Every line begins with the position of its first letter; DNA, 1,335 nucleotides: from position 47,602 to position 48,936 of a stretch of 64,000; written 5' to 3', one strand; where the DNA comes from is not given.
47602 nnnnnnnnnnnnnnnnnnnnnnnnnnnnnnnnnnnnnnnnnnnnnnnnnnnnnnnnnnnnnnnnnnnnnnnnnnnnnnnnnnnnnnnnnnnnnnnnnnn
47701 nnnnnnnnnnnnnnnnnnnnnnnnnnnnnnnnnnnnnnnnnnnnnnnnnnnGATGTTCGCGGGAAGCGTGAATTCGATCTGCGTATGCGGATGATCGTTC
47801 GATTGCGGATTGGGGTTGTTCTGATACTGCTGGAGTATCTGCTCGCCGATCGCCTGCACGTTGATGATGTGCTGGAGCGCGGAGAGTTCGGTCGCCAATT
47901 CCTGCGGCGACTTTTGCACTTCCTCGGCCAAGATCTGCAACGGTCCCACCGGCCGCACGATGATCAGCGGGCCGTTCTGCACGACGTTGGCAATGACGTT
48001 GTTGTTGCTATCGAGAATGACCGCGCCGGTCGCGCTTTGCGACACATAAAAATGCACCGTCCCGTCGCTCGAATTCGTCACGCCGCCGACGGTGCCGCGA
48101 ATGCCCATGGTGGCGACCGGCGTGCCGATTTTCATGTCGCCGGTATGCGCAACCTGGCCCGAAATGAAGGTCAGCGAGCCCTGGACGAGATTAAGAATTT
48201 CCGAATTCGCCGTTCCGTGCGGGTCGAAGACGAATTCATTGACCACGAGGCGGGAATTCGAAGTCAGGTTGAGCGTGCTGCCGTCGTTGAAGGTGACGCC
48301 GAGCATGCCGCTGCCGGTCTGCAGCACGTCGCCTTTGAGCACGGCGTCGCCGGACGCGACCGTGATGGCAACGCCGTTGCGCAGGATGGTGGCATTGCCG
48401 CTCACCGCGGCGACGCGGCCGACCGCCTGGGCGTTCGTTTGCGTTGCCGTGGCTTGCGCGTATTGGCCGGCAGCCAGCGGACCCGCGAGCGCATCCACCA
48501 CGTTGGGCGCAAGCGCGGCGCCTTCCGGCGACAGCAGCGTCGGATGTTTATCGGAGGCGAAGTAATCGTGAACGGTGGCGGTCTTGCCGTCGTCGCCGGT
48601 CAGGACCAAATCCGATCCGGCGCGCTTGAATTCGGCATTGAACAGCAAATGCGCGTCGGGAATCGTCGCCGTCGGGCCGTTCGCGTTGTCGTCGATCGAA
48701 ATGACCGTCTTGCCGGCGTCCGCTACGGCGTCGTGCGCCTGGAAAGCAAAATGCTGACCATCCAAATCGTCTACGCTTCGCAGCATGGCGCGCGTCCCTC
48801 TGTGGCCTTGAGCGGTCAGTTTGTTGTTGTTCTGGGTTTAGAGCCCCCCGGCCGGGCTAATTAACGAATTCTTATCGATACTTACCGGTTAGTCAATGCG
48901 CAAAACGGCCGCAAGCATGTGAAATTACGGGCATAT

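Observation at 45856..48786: FecR-NIDO-cadherin-VCBS passenger with two candidate processing sites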

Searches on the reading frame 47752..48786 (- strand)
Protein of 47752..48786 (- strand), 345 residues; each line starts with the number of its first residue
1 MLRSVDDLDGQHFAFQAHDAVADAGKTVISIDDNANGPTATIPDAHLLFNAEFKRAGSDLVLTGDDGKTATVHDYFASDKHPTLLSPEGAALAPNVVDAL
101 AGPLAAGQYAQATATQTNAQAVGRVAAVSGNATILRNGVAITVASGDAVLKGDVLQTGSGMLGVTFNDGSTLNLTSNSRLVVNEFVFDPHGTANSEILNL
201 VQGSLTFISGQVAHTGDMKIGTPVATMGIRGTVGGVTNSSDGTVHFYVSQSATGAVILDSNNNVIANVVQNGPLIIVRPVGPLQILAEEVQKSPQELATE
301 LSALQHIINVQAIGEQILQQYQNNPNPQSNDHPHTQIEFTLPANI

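Call 51: predict_structure(alignment_id=A2)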
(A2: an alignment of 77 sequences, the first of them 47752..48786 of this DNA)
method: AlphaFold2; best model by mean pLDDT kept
length: 345 residues; sequences in the alignment: 77
mean_pLDDT: 85.5   pTM: 0.82
mean pLDDT of the five models: 85.5, 85.1, 83.8, 83.7, 82.3
residues with pLDDT >= 90: 237; 70-90: 45; 50-70: 28; < 50: 35
segments of 3 or more residues with pLDDT < 50: 1-4, 7-10, 12-16, 110-114, 331-345
pLDDT, mean of each block of 10 residues (from residue 1): 48 50 83 95 95 95 96 96 96 96 66 58 96 92 95 96 95 97 89 88 94 71 94 90 93 91 94 95 94 94 95 95 64 40 43
secondary structure, 60 per line:
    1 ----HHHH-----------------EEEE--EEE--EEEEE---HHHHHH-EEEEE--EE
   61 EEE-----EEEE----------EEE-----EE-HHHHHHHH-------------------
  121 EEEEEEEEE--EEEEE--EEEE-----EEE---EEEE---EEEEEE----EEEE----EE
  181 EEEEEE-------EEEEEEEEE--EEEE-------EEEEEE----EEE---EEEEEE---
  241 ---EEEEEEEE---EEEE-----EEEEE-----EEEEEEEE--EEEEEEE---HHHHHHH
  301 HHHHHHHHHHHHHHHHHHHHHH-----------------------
elements in order: H5-8 E26-29 E32-34 E37-41 H45-50 E52-56 E59-63 E69-72 E83-85 H94-101 E121-129 E132-136 E139-142 E148-150 E154-157 E161-166 E171-174 E179-186 E194-202 E205-208 E216-221 E226-228 E232-237 E244-251 E255-258 E264-268 E274-281 E284-290 H294-322

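Call 53: fold_search(model_id=the predicted structure, library=pdb)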
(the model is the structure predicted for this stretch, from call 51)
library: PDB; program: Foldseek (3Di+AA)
matches with E <= 10: 612; with E <= 0.001: 4
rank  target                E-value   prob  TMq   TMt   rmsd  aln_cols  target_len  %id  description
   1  4m0n                  3.5e-06  1.00  0.32  0.49   3.3       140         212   15  Crystal structure of a putative anti-sigma factor (BDI_1681) from Parabacteroides distasonis ATCC 8503 at 1.65 A resolut (released 2013-10-16)
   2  4m0h_B                1.0e-05  1.00  0.31  0.48   3.3       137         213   15  Crystal structure of a putative anti-sigma factor (BDI_1681) from Parabacteroides distasonis ATCC 8503 at 2.50 A resol (released 2013-10-16)
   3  4m0h_A                1.5e-05  1.00  0.31  0.48   3.3       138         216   17  Crystal structure of a putative anti-sigma factor (BDI_1681) from Parabacteroides distasonis ATCC 8503 at 2.50 A resol (released 2013-10-16)
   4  6ovk_R                1.6e-04  1.00  0.31  0.48   3.9       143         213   15  Crystal Structure of the Pseudomonas capeferrum Anti-sigma Regulator PupR C-terminal Cell-surface Signaling Domain in  (released 2020-03-04)
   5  1i2m_B                3.7e-03  0.18  0.13  0.12  15.6       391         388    9  RAN-RCC1-SO4 COMPLEX (released 2001-05-02)
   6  4l1m_C                2.1e-02  0.13  0.15  0.15  14.5       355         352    9  Structure of the first RCC1-like domain of HERC2 (released 2013-07-03)
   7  5ix9_MODEL_1_A        3.1e-02  1.00  0.17  0.74   1.0        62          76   27  Cell surface anchoring domain (released 2017-06-28)
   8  6xzn_B                3.3e-02  0.11  0.15  0.14  14.3       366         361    7  Arabidopsis UV-B photoreceptor UVR8 mutant G101S W285A (released 2021-01-13)
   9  4l1m_B                4.1e-02  0.10  0.15  0.15  14.7       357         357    9  Structure of the first RCC1-like domain of HERC2 (released 2013-07-03)
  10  7ux2_A                4.1e-02  0.06  0.12  0.06  17.3       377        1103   10  cryo-EM structure of the Raptor-TFEB-Rag-Ragulator complex (released 2022-11-30)
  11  4l1m_A                6.4e-02  0.09  0.16  0.15  14.4       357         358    9  Structure of the first RCC1-like domain of HERC2 (released 2013-07-03)
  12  4d4p_B                9.5e-02  0.07  0.10  0.10  14.6       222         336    9  Crystal Structure of the Kti11 Kti13 heterodimer Spacegroup P65 (released 2015-01-14)
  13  9bfq_A                9.5e-02  0.04  0.12  0.06  25.4       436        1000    9  Cryo-EM structure of Sevenless in complex with Bride of Sevenless (released 2025-01-29)
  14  4d4o_A                1.0e-01  0.08  0.13  0.11  12.9       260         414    8  Crystal Structure of the Kti11 Kti13 heterodimer Spacegroup P64 (released 2015-01-14)
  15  4d4p_G                1.0e-01  0.08  0.10  0.09  14.4       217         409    9  Crystal Structure of the Kti11 Kti13 heterodimer Spacegroup P65 (released 2015-01-14)
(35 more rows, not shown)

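Call 54: search_solved_structures(query=A2, max_evalue=1, show_alignments=5)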
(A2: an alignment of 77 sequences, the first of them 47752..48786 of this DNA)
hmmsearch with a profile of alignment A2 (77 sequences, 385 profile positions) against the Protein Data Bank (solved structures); distinct sequences matched with E-value up to 1: 1.
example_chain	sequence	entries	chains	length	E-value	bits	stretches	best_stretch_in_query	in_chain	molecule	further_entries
5ix9_A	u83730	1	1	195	2.7e-05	26.6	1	117-188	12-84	Antifreeze protein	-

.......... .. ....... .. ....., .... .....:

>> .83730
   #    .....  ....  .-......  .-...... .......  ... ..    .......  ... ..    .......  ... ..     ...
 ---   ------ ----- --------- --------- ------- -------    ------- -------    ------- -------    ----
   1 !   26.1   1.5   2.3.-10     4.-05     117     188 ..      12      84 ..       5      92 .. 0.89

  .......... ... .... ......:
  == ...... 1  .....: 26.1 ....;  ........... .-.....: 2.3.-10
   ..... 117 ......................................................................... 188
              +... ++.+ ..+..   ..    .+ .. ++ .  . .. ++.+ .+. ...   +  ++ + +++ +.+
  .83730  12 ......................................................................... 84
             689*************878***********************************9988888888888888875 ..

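Call 100: search_protein_representatives(alignment_id=A2)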
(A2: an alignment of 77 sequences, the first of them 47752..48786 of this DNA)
Query: 77 sequences, 385 profile positions. Proteins with E-value up to 0.001 (for the whole library): 25371; up to 1e-10: 12729; up to 1e-30: 2859. The best 150 are listed.
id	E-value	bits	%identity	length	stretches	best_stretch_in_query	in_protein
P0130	1.0e-144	498.8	-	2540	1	11-364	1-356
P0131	3.1e-142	490.7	-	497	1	20-360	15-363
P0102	1.2e-139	482.1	-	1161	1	24-355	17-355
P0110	3.5e-139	480.6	-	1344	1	31-355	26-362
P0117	3.6e-139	480.6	-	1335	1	29-357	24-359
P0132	4.0e-139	480.4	-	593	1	11-361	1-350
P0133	5.7e-139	479.9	-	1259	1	34-361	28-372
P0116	6.1e-138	476.5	-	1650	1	18-349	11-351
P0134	1.3e-137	475.4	-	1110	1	27-356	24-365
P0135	1.4e-137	475.3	-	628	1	30-369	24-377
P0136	4.7e-137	473.6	-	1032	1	19-338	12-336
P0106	5.4e-137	473.4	-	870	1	21-343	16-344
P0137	1.1e-136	472.4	-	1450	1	32-337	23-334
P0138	1.1e-136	472.4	-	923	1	33-345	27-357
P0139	1.2e-136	472.3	-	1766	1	11-363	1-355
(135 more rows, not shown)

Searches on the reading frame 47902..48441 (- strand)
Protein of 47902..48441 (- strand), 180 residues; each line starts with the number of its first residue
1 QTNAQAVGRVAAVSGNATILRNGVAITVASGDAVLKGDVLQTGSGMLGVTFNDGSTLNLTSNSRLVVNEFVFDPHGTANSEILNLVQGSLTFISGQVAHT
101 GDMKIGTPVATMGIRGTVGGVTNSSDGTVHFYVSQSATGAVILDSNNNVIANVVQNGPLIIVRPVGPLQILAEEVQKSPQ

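Call 64: search_protein_families(library=pfam, proteins=[window:47902-48441:-], max_evalue=0.01)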
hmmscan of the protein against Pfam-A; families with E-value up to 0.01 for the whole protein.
window:47902-48441:- (180 aa): 1 family
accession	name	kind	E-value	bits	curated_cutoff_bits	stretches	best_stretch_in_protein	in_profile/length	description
PF04773.18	FecR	-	7.1e-11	42.9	24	1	39-128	2-87/97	FecR protein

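Call 74: search_protein_families(library=ncbifam, proteins=[window:47902-48441:-], max_evalue=10)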
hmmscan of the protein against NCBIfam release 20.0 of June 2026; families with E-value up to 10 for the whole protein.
window:47902-48441:- (180 aa): 5 families
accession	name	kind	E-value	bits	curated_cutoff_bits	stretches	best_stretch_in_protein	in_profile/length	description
NF047849.1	Lsa33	exception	4.9e-06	25.9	420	1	12-157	34-179/310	surface adhesin Lsa33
NF033165.1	lipo_LipL45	exception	8.2e-06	25.1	350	1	14-123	46-156/391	lipoprotein LipL45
NF033682.1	retention_LapA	subfamily_domain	4.2e-05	23.8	50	1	7-74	3-76/145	retention module-containing protein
TIGR02099.1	TIGR02099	equivalog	0.1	10.1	519.15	1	85-142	1151-1207/1260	YhdP family protein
NF053582.1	motif_MiiA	domain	0.11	12.1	24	1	49-62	11-24/27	MiiA motif-containing surface protein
